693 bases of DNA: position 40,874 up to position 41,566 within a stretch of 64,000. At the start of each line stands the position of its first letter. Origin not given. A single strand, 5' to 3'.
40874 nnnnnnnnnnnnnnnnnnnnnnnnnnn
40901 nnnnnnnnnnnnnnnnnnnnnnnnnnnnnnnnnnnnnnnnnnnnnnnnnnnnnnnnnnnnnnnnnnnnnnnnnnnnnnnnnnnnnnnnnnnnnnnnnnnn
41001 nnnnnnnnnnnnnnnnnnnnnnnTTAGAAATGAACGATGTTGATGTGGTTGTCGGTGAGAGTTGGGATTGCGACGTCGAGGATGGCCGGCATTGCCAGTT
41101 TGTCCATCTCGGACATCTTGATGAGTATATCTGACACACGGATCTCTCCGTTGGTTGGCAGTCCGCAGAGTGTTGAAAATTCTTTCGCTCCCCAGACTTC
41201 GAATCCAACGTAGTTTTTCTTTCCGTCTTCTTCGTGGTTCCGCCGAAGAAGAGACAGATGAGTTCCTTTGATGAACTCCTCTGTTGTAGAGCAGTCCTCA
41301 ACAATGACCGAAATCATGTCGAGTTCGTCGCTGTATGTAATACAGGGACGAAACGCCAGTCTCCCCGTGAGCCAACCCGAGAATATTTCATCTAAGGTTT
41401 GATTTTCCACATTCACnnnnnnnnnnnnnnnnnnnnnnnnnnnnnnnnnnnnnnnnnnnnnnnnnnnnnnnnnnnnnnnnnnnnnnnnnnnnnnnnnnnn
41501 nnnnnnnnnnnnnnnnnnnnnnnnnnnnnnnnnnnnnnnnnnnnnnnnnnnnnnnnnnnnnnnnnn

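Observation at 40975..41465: Cassette C: minus-strand GC-rich 130-aa gene with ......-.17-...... promoter between tkt and pfkB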

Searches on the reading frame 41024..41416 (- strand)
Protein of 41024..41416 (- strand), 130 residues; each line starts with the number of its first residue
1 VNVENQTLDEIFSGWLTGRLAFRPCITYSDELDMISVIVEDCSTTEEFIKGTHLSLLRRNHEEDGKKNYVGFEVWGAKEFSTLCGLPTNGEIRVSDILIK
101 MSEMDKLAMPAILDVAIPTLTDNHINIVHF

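Call 4: search_protein_families(library=pfam, proteins=[window:41024-41416:-], max_evalue=10)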
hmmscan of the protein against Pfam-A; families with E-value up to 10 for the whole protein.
window:41024-41416:- (130 aa): 1 family
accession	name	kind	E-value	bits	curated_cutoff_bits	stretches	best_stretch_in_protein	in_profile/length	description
PF20424.3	PilZN3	-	0.12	12.9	27.4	1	23-73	41-91/135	PilZN3 domain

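Call 5: search_protein_families(library=ncbifam, proteins=[window:41024-41416:-], max_evalue=10)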
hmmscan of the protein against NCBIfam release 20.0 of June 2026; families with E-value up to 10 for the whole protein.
window:41024-41416:- (130 aa): 0 families

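Call 7: find_homologous_proteins(query=window:41024-41416:-, max_evalue=0.01)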
Query window:41024-41416:- (130 aa): 2 proteins with E <= 0.01 among 7 candidates.
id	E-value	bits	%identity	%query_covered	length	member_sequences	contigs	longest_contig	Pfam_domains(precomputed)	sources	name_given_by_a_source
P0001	3.9e-80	284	99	98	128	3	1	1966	-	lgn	-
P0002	6.2e-58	212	75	100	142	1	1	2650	-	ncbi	-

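Call 8: search_protein_families(library=phrogs, proteins=[window:41024-41416:-], max_evalue=10)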
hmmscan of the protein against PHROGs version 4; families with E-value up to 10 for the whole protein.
window:41024-41416:- (130 aa): 0 families

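Call 9: search_protein_families(library=padloc, proteins=[window:41024-41416:-], max_evalue=10)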
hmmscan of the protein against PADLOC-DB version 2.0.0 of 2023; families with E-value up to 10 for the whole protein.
window:41024-41416:- (130 aa): 0 families

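Call 11: find_encoding_contigs(protein=P0002, flank=10000)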
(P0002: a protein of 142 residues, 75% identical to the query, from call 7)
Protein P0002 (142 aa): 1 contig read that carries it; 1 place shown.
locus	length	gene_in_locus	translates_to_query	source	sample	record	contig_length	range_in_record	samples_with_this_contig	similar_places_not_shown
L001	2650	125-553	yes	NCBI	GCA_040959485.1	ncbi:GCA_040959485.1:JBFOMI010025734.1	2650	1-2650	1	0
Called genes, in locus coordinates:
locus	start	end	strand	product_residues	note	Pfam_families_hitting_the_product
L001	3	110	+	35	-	?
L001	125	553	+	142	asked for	-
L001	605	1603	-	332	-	PF02779:Transket_pyr, PF02780:Transketolase_C, PF22613:Transketolase_C_1 (weak), PF17147:PFOR_II (weak)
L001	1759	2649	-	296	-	?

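Call 12: find_encoding_contigs(protein=P0001, flank=10000)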
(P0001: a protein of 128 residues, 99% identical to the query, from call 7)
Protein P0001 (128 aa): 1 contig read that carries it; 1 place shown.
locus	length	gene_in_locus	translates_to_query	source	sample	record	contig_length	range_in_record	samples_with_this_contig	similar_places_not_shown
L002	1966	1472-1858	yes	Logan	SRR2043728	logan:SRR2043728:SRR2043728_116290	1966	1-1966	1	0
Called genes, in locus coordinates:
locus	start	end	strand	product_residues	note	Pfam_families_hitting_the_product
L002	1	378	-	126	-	?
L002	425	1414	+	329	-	PF00294:PfkB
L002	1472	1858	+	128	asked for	-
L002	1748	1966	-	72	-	?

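Call 29: predict_structure(alignment_id=A1)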
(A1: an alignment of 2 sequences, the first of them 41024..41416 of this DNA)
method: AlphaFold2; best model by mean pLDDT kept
length: 130 residues; sequences in the alignment: 2
mean_pLDDT: 47.0   pTM: 0.37
mean pLDDT of the five models: 47.0, 44.0, 40.7, 39.4, 37.3
residues with pLDDT >= 90: 0; 70-90: 2; 50-70: 39; < 50: 89
segments of 3 or more residues with pLDDT < 50: 1-13, 15-25, 27-29, 31-36, 38-70, 110-130
pLDDT, mean of each block of 10 residues (from residue 1): 37 45 45 46 37 44 42 56 67 61 55 43 31
secondary structure, 60 per line:
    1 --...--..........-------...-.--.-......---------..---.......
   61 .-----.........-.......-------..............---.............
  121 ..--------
elements in order: H8-17 E25-27 E34-39 E54-61 E67-75 H77-83 E91-93 H94-104 H108-122

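Call 33: find_related_loci(query=A1, collection=genome_contigs, flank=10000)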
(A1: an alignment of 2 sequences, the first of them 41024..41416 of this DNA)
Query A1 (130 aa) in genome_contigs; peptide patterns used: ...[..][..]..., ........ (x = any residue, [..] = any of these).
159 stretches matched a pattern, but none encodes a relative of the query by tblastn (E <= 1e-3).

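Call 38: find_homologous_proteins(query=A3, max_evalue=1)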
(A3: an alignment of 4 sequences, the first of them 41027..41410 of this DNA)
Query A3 (4 sequences) (128 aa, profile of the alignment): 10 proteins with E <= 1 among 2227 candidates.
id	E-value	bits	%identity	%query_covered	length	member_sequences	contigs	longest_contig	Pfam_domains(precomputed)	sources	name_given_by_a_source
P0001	7.1e-63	228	100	100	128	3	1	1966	-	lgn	-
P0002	9.4e-63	228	75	100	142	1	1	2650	-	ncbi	-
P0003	5.2e-60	219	41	99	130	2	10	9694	-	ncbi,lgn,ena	-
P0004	4.1e-53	197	43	100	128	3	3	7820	-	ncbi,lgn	-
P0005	5.2e-52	193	48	98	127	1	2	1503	-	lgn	-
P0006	5.2e-50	186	47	100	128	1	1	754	-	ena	-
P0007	7.1e-49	183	48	100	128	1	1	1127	-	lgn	-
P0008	1.2e-44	169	46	98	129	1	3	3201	-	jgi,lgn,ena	jgi:hypothetical protein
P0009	2.0e-41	159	45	100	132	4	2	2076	-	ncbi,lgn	-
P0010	1.4e-40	156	48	96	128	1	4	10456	-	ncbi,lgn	ncbi:MAG: hypothetical protein ABL917_03310 [Parcubacteria group bacterium]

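Call 39: search_solved_structures(query=A3, max_evalue=10)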
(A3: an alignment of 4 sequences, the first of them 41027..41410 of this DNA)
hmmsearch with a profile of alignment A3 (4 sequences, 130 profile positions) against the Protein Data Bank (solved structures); distinct sequences matched with E-value up to 10: 24.
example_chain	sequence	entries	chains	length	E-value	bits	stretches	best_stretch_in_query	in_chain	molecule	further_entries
8vj6_A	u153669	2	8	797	0.031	17.3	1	26-87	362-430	Isoform Flip of Glutamate receptor 2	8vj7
5l1b_A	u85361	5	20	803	0.031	17.3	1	26-87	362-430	Glutamate receptor 2,Glutamate receptor 2 | Glutamate receptor 2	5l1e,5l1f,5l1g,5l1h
9ovw_B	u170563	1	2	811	0.032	17.3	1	26-87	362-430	Isoform Flip of Glutamate receptor 2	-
6xsr_A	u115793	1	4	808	0.032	17.3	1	26-87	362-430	Glutamate receptor 2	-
9e4y_A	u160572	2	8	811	0.032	17.2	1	26-87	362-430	Isoform Flip of Glutamate receptor 2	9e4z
4u4f_A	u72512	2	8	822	0.033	17.2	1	26-87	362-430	Glutamate receptor 2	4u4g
5kbv_A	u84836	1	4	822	0.033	17.2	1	26-87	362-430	Glutamate receptor 2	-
9ovu_B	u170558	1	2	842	0.034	17.2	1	26-87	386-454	Isoform Flip of Glutamate receptor 2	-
9e9d_A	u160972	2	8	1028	0.044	16.8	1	26-87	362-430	Isoform Flip of Glutamate receptor 2,Voltage-dependent calcium channel gamma-2 subunit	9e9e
6dlz_A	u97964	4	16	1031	0.045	16.8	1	26-87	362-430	Glutamate receptor 2,Voltage-dependent calcium channel gamma-2 subunit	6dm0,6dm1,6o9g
8ss2_A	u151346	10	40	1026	0.045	16.8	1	26-87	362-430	Glutamate receptor 2, Voltage-dependent calcium channel gamma-5 subunit chimera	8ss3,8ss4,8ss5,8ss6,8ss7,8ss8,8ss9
7tnj_A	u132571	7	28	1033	0.045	16.8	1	26-87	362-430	Isoform Flip of Glutamate receptor 2,Voltage-dependent calcium channel gamma-3 subunit chi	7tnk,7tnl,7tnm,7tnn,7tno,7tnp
5weo_A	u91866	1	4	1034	0.045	16.8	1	26-87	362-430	Glutamate receptor 2,Voltage-dependent calcium channel gamma-2 subunit chimera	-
5kbs_A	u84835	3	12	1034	0.045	16.8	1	26-87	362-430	Glutamate receptor 2,Voltage-dependent calcium channel gamma-2 subunit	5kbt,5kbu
7ryy_A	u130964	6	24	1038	0.045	16.8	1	26-87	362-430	Glutamate receptor 2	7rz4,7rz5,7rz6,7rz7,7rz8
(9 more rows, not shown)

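Call 41: find_encoding_contigs(protein=P0010, flank=6000, max_places=4)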
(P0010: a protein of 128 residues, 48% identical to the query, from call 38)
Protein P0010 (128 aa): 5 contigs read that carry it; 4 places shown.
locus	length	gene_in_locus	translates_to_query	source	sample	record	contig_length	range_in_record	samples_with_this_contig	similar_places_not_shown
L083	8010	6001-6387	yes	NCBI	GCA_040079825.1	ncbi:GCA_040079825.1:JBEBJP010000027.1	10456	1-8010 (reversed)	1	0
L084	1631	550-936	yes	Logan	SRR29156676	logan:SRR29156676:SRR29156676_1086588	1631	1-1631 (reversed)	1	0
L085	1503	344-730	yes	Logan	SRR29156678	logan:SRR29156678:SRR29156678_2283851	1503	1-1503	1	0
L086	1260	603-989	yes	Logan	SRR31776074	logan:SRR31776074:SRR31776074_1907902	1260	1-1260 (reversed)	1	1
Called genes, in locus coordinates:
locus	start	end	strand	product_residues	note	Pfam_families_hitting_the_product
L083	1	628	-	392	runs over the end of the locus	PF01757:Acyl_transf_3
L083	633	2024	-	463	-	-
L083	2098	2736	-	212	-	PF01386:Ribosomal_L25p, PF14693:Ribosomal_TL5_C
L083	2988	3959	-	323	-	PF00389:2-Hacid_dh, PF02826:2-Hacid_dh_C, PF03446:NAD_binding_2 (weak)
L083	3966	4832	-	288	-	PF01116:F_bP_aldolase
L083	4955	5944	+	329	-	PF00294:PfkB, PF08543:Phos_pyr_kin (weak)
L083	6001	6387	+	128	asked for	-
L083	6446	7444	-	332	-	PF02779:Transket_pyr, PF02780:Transketolase_C, PF22613:Transketolase_C_1 (weak), PF17147:PFOR_II (weak)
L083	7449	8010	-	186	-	PF00456:Transketolase_N, PF13292:DXP_synthase_N (faint)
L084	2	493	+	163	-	?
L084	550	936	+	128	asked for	-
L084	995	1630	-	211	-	?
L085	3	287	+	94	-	?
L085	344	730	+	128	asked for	-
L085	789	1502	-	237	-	?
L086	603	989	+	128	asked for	-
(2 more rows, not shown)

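Call 42: find_encoding_contigs(protein=P0008, flank=6000, max_places=3)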
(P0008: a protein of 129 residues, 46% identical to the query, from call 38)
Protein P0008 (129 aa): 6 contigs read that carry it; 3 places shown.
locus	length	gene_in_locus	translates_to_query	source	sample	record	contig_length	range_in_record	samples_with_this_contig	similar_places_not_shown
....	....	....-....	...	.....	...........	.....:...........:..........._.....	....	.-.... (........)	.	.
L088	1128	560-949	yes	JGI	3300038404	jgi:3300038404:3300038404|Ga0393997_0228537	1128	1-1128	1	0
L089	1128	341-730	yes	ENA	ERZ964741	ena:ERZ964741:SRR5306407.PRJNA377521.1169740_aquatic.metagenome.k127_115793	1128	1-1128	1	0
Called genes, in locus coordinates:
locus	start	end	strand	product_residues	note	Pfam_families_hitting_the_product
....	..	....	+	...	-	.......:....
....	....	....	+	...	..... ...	-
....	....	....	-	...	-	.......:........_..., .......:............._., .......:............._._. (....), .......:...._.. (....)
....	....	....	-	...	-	?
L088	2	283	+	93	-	?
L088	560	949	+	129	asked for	-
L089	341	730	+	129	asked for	-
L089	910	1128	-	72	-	?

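Call 43: find_encoding_contigs(protein=P0009, flank=6000, max_places=3)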
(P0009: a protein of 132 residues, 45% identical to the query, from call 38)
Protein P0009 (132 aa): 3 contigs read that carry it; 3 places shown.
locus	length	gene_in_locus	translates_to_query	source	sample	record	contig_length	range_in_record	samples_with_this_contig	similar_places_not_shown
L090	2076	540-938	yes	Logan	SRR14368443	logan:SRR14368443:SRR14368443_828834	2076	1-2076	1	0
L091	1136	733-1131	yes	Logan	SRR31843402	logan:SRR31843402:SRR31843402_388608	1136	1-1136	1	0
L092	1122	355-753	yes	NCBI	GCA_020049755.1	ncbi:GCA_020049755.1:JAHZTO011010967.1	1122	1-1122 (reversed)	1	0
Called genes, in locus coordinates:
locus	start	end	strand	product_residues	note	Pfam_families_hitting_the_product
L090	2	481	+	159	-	?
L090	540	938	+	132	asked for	-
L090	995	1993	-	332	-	PF02779:Transket_pyr, PF02780:Transketolase_C, PF22613:Transketolase_C_1 (weak)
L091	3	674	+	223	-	?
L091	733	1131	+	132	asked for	-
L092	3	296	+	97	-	?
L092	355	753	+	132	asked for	-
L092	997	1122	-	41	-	?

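Call 46: search_solved_structures(query=A4, max_evalue=10)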
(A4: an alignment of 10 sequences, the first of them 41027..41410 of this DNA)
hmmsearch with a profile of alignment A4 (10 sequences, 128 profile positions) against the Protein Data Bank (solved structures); distinct sequences matched with E-value up to 10: 10.
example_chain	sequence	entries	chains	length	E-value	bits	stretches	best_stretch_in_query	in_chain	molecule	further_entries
8vj6_A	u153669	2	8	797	0.051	16.7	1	23-86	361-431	Isoform Flip of Glutamate receptor 2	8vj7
5l1b_A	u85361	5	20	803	0.051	16.7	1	23-86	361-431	Glutamate receptor 2,Glutamate receptor 2 | Glutamate receptor 2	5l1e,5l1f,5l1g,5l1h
6xsr_A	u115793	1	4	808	0.052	16.7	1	23-86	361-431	Glutamate receptor 2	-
9ovw_B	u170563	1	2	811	0.052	16.7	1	23-86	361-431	Isoform Flip of Glutamate receptor 2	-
9e4y_A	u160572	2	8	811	0.052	16.7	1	23-86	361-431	Isoform Flip of Glutamate receptor 2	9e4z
4u4f_A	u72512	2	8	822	0.053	16.7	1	23-86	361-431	Glutamate receptor 2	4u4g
5kbv_A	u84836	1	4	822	0.055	16.6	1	23-86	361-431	Glutamate receptor 2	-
9ovu_B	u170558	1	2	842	0.056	16.6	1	23-86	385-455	Isoform Flip of Glutamate receptor 2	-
5vhw_A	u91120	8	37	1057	0.081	16.1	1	23-86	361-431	Glutamate receptor 2,Germ cell-specific gene 1-like protein | Chimera of Glutamate receptor 2,Germ cell-specific gene 1-like protein | Chimera of Glutamate rece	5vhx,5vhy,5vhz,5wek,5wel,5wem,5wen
4cca_A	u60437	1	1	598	1.3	12.2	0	75-104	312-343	SYNTAXIN-BINDING PROTEIN 2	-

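Call 47: search_protein_families(library=pfam, alignment_id=A4, max_evalue=10)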
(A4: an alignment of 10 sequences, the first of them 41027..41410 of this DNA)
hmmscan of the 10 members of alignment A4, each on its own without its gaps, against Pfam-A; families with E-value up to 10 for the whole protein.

A. member 1, window:41027-41410:- (128 aa): 1 family
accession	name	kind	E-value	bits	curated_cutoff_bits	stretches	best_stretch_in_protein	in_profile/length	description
PF20424.3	PilZN3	-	0.12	12.9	27.4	1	21-71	41-91/135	PilZN3 domain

B. families by the number of members that match (of 10 scanned): 1 family
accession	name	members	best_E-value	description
PF20424.3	PilZN3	1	0.12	PilZN3 domain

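Call 49: predict_structure(alignment_id=A4)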
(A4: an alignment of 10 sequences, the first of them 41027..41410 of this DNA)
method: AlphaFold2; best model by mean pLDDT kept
length: 128 residues; sequences in the alignment: 10
mean_pLDDT: 84.3   pTM: 0.75
mean pLDDT of the five models: 84.3, 78.9, 69.6, 60.8, 60.1
residues with pLDDT >= 90: 67; 70-90: 39; 50-70: 19; < 50: 3
segments of 3 or more residues with pLDDT < 50: 1-3
pLDDT, mean of each block of 10 residues (from residue 1): 54 60 88 88 85 87 80 94 92 95 93 93 88
secondary structure, 60 per line:
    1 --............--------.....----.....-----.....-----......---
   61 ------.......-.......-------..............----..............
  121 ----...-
elements in order: H3-14 E23-27 E32-36 E42-46 E52-57 E67-73 H75-81 E89-91 H92-102 H107-120 E125-127

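Call 56: fold_search(model_id=the predicted structure, library=pdb)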
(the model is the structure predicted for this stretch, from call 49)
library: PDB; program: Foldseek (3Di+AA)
matches with E <= 10: 241; with E <= 0.001: 0
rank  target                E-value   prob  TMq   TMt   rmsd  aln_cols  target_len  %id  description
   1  9izq_A                3.3e-01  0.07  0.15  0.04   9.1        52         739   13  Cryo-EM structure of CasLambda2-crRNA-target DNA ternary complex in the intermediate state (released 2025-06-11)
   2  8h3y_B                5.4e-01  0.08  0.18  0.09   8.0        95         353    7  Bacteroide Fragilis Toxin in complex with nanobody 327 (released 2023-02-08)
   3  6cp6_B                7.4e-01  0.06  0.13  0.05  11.8        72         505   14  Monomer yeast ATP synthase (F1Fo) reconstituted in nanodisc. (released 2018-04-11)
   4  3p24_D                8.3e-01  0.06  0.18  0.09   8.5        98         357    9  Structure of profragilysin-3 from Bacteroides fragilis (released 2010-12-29)
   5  6d2k                  8.9e-01  0.09  0.19  0.10   9.0        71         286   10  Crystal structure of the FERM domain of mouse FARP2 (released 2018-07-18)
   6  9b0x_B                8.9e-01  0.08  0.18  0.07   8.9        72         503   15  Artemia franciscana ATP synthase state 2 (composite structure), pH 7.0 (released 2025-03-26)
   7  6tmh_E                8.9e-01  0.06  0.15  0.06  12.8        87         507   11  Cryo-EM structure of Toxoplasma gondii mitochondrial ATP synthase dimer, OSCP/F1/c-ring model (released 2020-12-16)
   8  9izp_A                1.1e+00  0.07  0.18  0.05  14.1        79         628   15  Cryo-EM structure of CasLambda2-crRNA-target DNA ternary complex in the incompetent state (released 2025-06-11)
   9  2nwv                  1.1e+00  0.06  0.15  0.16  14.4        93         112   15  Crystal structure of XisI protein-like (YP_323822.1) from Anabaena Variabilis ATCC 29413 at 1.85 A resolution (released 2006-11-28)
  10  8wem_C                1.1e+00  0.05  0.19  0.09   9.6        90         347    9  Bacteroides fragilis toxin 1 (released 2024-09-25)
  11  5wyj_3B               1.2e+00  0.05  0.18  0.12  10.4        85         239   16  Cryo-EM structure of the 90S small subunit pre-ribosome (Dhr1-depleted, Enp1-TAP, state 1) (released 2017-03-29)
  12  6tdu_AD               1.2e+00  0.03  0.14  0.05  12.9        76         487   13  Cryo-EM structure of Euglena gracilis mitochondrial ATP synthase, full dimer, rotational states 1 (released 2019-11-27)
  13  2hld_F                1.2e+00  0.02  0.12  0.05  13.0        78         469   12  Crystal structure of yeast mitochondrial F1-ATPase (released 2006-11-28)
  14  6z1r_C                1.3e+00  0.05  0.15  0.06  11.9        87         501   15  bovine ATP synthase F1-peripheral stalk domain, state 2 (released 2020-09-09)
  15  8j0t_C                1.3e+00  0.04  0.15  0.05  12.6        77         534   10  Cryo-EM structure of Mycobacterium tuberculosis ATP synthase in the apo-form (released 2024-05-22)
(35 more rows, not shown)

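Call 62: fold_search(model_id=the predicted structure, library=viral)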
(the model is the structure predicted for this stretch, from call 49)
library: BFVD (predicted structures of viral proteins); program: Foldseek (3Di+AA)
matches with E <= 10: 406; with E <= 0.001: 0
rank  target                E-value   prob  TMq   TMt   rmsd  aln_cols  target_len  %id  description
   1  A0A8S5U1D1            3.2e-02  1.00  0.40  0.59   2.5        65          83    9  DUF2283 domain-containing protein [Siphoviridae sp. cttuu15]
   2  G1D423                5.9e-02  0.99  0.34  0.75   2.9        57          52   16  DUF2283 domain-containing protein [Mycobacterium phage LittleE]
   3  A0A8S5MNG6            2.4e-01  0.04  0.12  0.12  13.7       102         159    9  Gp28/Gp37-like domain-containing protein [Myoviridae sp. ctJfU3]
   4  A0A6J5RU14            2.7e-01  0.04  0.14  0.07  13.2       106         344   11  Uncharacterized protein [uncultured Caudovirales phage]
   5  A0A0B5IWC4            2.9e-01  0.63  0.29  0.32   3.6        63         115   16  DUF2283 domain-containing protein [Pandoravirus inopinatum]
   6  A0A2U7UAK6            3.3e-01  0.69  0.34  0.25   4.5        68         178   16  Uncharacterized protein [Pandoravirus quercus]
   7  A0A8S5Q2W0            3.7e-01  0.82  0.34  0.27   4.1        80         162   11  Uncharacterized protein [Siphoviridae sp. ctLqe90]
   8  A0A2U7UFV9            3.7e-01  0.69  0.33  0.26   4.2        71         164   14  DUF2283 domain-containing protein [Pandoravirus macleodensis]
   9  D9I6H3                5.7e-01  0.13  0.22  0.16   9.2        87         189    9  Uncharacterized protein [Acinetobacter phage 133]
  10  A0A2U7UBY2            6.1e-01  0.44  0.30  0.22   4.1        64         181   14  DUF2283 domain-containing protein [Pandoravirus neocaledonia]
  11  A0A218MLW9            7.8e-01  0.06  0.14  0.07  12.8        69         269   13  Putative DNA primase [uncultured virus]
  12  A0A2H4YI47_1          8.8e-01  0.08  0.17  0.03  14.6        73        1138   14  RNA-directed RNA polymerase L (Fragment) [Centruroides sculpturatus bunyavirus]
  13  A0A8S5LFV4            9.3e-01  0.06  0.16  0.07   8.2        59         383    8  Uncharacterized protein [Siphoviridae sp. ctlXU33]
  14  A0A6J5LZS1            9.3e-01  0.04  0.13  0.07  22.3        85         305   14  Uncharacterized protein [uncultured Caudovirales phage]
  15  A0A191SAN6            9.3e-01  0.03  0.13  0.15  15.9       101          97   11  (no name in the UniProt tables at hand)
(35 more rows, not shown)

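Call 69: find_related_loci(query=A4, collection=viral_contigs, flank=5000)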
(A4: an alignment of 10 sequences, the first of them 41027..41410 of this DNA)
Query A4 (128 aa) in viral_contigs; peptide patterns used: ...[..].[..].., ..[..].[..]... (x = any residue, [..] = any of these).
22 stretches matched a pattern, but none encodes a relative of the query by tblastn (E <= 1e-3).
